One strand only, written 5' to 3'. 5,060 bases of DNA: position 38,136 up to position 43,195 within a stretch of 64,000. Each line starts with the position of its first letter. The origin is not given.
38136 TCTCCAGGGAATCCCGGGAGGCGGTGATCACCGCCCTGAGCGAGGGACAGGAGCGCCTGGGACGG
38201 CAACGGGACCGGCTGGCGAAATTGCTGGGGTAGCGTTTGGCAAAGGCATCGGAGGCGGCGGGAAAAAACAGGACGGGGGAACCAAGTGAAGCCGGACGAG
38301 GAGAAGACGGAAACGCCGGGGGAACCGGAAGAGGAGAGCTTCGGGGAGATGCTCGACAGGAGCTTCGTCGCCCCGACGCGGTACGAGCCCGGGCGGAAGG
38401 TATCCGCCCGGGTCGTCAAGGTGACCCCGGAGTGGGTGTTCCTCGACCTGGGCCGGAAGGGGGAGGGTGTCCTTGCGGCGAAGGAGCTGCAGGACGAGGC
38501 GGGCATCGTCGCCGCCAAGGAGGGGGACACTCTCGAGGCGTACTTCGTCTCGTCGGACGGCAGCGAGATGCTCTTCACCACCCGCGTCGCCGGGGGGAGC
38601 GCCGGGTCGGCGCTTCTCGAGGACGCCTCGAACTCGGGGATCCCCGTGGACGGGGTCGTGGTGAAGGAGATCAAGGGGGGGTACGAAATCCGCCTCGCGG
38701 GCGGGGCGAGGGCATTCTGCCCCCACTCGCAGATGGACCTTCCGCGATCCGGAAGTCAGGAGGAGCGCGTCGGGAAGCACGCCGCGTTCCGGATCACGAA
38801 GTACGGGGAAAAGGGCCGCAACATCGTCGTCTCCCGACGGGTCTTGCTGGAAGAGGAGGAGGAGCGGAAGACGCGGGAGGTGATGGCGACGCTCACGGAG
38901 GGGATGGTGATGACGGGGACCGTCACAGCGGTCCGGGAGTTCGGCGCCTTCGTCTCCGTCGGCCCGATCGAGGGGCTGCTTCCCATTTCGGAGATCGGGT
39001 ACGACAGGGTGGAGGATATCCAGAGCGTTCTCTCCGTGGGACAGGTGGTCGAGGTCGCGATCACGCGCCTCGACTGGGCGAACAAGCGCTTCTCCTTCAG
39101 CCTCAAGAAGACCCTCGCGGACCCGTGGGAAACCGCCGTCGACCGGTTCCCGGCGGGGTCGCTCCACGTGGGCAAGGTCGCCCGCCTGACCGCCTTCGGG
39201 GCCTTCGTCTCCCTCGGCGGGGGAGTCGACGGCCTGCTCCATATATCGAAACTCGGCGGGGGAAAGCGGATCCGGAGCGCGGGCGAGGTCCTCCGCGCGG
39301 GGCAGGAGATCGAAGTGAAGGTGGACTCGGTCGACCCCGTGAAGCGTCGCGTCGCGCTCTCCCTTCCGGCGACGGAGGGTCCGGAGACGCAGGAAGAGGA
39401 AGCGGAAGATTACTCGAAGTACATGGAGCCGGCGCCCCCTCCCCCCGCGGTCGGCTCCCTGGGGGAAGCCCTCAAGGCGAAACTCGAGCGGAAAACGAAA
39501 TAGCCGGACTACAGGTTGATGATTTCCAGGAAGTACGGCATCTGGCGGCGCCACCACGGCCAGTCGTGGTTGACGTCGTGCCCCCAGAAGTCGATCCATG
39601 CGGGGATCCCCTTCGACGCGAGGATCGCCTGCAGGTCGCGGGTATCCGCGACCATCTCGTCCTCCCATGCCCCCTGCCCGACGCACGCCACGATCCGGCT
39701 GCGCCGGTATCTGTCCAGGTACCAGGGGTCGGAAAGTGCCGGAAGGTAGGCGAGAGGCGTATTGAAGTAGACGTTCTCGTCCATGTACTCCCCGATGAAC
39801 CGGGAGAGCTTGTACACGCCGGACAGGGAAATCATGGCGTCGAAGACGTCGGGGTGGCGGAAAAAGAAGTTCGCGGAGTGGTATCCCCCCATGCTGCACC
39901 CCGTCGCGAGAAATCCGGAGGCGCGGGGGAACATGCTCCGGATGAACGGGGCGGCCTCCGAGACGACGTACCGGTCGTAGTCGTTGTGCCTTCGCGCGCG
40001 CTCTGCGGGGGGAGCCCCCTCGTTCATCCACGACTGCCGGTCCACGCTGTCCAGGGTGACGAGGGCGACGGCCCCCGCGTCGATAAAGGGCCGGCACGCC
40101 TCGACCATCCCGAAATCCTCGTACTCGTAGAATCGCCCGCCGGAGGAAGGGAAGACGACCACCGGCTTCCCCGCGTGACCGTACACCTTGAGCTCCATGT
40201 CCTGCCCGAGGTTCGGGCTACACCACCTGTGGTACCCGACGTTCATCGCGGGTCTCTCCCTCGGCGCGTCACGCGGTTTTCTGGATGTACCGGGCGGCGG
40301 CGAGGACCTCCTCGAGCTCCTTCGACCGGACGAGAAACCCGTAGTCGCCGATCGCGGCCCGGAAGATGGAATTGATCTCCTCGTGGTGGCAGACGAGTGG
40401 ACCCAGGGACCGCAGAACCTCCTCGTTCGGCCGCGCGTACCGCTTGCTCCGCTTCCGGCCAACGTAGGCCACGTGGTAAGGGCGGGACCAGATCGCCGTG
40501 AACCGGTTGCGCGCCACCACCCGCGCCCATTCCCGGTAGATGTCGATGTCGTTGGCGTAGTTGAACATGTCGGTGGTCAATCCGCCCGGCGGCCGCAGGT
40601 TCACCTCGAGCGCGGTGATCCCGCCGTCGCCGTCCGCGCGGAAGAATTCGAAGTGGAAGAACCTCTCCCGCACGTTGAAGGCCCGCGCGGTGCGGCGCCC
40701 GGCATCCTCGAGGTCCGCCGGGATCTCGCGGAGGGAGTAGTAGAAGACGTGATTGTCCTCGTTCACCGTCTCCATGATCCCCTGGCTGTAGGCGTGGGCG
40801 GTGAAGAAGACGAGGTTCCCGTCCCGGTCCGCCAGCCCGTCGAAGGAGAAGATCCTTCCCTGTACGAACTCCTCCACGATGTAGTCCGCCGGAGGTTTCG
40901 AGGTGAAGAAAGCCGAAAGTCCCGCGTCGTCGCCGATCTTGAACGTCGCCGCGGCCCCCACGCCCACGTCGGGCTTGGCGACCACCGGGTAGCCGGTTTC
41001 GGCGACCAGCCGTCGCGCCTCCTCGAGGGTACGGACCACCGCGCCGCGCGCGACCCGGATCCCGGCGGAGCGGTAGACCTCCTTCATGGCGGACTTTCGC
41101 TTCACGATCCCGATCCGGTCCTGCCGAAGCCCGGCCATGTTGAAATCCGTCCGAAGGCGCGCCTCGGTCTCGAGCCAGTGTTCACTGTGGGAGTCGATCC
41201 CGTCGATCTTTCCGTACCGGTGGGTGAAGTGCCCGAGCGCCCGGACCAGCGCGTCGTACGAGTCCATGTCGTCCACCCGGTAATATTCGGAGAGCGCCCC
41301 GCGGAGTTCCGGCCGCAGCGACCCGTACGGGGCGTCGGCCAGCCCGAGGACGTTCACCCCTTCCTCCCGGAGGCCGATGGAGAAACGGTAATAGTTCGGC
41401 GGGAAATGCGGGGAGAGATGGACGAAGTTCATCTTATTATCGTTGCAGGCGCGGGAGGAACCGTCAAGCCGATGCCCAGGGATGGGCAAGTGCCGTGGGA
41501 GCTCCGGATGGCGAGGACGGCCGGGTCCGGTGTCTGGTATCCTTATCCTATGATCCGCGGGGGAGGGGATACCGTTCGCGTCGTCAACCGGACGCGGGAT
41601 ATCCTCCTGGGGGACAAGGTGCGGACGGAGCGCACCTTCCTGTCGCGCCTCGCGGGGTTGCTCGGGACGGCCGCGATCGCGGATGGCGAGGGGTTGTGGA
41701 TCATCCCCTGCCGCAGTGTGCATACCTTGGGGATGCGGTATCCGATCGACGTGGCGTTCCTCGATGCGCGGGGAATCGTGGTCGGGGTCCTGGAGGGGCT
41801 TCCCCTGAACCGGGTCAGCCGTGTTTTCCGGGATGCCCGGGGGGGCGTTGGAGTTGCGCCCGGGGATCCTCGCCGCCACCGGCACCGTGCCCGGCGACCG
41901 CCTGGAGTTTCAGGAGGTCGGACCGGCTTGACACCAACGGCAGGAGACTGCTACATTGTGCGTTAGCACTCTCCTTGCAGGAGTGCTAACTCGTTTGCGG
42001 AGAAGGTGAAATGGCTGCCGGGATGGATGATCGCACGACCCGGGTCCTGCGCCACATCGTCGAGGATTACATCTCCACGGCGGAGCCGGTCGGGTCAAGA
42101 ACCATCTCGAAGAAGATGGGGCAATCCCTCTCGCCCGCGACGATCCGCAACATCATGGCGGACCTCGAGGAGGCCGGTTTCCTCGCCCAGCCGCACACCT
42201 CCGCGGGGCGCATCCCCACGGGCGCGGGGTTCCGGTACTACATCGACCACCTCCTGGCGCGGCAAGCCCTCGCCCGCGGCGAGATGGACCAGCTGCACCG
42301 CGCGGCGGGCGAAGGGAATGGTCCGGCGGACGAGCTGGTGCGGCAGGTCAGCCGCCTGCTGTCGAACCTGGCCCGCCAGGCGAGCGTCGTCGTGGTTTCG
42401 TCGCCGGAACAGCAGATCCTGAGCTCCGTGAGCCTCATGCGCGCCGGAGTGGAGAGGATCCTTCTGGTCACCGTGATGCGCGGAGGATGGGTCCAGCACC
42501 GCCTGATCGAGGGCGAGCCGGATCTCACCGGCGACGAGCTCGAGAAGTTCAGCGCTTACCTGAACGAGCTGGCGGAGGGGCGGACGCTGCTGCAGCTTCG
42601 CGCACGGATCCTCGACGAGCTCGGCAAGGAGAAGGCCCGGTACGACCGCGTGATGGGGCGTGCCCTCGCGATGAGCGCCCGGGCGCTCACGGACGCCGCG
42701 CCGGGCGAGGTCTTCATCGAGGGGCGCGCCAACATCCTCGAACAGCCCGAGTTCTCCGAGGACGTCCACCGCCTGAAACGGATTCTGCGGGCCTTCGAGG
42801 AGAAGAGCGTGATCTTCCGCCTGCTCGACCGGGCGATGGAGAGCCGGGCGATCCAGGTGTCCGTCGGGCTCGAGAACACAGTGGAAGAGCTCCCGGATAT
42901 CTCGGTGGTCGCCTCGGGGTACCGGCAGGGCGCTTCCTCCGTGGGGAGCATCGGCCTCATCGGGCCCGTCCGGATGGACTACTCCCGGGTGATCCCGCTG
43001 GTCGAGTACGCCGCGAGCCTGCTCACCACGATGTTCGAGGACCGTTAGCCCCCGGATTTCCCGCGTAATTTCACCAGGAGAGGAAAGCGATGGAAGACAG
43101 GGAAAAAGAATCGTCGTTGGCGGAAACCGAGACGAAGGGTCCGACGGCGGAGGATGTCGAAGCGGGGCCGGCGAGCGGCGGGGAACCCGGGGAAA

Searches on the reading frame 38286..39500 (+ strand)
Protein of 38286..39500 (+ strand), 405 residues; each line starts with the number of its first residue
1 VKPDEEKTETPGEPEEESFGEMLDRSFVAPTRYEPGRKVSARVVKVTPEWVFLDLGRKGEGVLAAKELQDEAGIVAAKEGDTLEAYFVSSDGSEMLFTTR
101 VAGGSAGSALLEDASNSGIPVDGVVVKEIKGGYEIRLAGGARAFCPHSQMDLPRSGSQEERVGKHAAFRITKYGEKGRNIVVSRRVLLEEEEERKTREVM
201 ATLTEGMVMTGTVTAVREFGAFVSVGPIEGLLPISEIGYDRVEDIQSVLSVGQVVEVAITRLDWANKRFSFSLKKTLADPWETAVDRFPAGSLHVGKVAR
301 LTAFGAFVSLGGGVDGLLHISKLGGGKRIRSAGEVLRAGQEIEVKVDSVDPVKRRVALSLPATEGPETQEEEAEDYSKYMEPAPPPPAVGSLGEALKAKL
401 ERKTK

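Call 14: search_protein_families(library=pfam, proteins=[window:38286-39500:+], max_evalue=0.001)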
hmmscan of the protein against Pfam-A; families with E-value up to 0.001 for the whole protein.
window:38286-39500:+ (405 aa): 5 families
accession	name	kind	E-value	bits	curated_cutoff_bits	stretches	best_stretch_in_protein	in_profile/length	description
PF00575.29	S1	-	2.7e-45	153.1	22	3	204-274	3-74/74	S1 RNA binding domain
PF23459.1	S1_RRP5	-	1.4e-13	51.6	27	1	290-360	3-72/72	RRP5 S1 domain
PF13509.12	S1_2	-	1.3e-07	32.1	21.8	0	291-324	2-35/61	S1 domain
PF21710.3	Spt6_S1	-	2.2e-05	25.1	27.5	0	196-275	7-88/91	Spt6, S1/OB domain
PF18614.7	RNase_II_C_S1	-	0.00031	21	26.6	0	334-359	32-57/59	RNase II-type exonuclease C-terminal S1 domain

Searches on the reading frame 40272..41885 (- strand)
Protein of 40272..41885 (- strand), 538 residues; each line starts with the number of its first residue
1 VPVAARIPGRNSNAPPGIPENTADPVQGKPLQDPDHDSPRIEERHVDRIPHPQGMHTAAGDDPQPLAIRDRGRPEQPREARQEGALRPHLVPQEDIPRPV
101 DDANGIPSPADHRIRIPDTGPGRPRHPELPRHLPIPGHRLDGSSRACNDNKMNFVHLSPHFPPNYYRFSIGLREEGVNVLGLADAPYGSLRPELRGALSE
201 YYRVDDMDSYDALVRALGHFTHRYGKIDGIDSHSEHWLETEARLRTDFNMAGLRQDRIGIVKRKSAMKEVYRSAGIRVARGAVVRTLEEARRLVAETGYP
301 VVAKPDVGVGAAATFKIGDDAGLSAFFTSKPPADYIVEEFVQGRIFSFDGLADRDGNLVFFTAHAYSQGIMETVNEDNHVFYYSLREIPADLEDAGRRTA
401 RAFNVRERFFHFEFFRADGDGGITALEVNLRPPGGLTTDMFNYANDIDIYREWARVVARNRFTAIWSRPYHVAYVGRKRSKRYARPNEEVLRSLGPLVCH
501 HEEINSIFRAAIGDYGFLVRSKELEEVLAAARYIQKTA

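Call 14: search_protein_families(library=pfam, proteins=[window:40272-41885:-], max_evalue=0.001)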
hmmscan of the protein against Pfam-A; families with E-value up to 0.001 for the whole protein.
window:40272-41885:- (538 aa): 2 families
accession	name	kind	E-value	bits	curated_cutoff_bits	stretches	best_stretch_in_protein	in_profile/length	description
PF13535.11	ATP-grasp_4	-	7e-09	35.9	27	1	333-437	53-157/160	ATP-grasp domain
PF02655.19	ATP-grasp_3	-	0.00053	20.6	23.2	1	295-391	28-112/160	ATP-grasp domain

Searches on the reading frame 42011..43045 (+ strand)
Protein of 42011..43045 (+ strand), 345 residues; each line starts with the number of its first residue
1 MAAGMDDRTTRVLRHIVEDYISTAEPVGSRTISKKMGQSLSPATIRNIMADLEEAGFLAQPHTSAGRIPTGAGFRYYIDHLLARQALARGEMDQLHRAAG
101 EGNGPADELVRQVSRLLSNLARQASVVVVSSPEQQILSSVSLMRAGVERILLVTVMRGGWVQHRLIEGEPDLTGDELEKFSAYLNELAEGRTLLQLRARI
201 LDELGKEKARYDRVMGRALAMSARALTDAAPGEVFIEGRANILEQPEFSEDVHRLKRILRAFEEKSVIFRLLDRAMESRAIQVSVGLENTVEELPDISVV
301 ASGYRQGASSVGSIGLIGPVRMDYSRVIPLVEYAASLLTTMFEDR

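Call 14: search_protein_families(library=pfam, proteins=[window:42011-43045:+], max_evalue=0.001)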
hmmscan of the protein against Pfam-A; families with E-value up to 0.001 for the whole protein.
window:42011-43045:+ (345 aa): 1 family
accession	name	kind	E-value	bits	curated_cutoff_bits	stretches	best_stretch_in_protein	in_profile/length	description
PF01628.27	HrcA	-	2.6e-58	197.9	22.2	1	107-328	1-215/215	HrcA protein C terminal domain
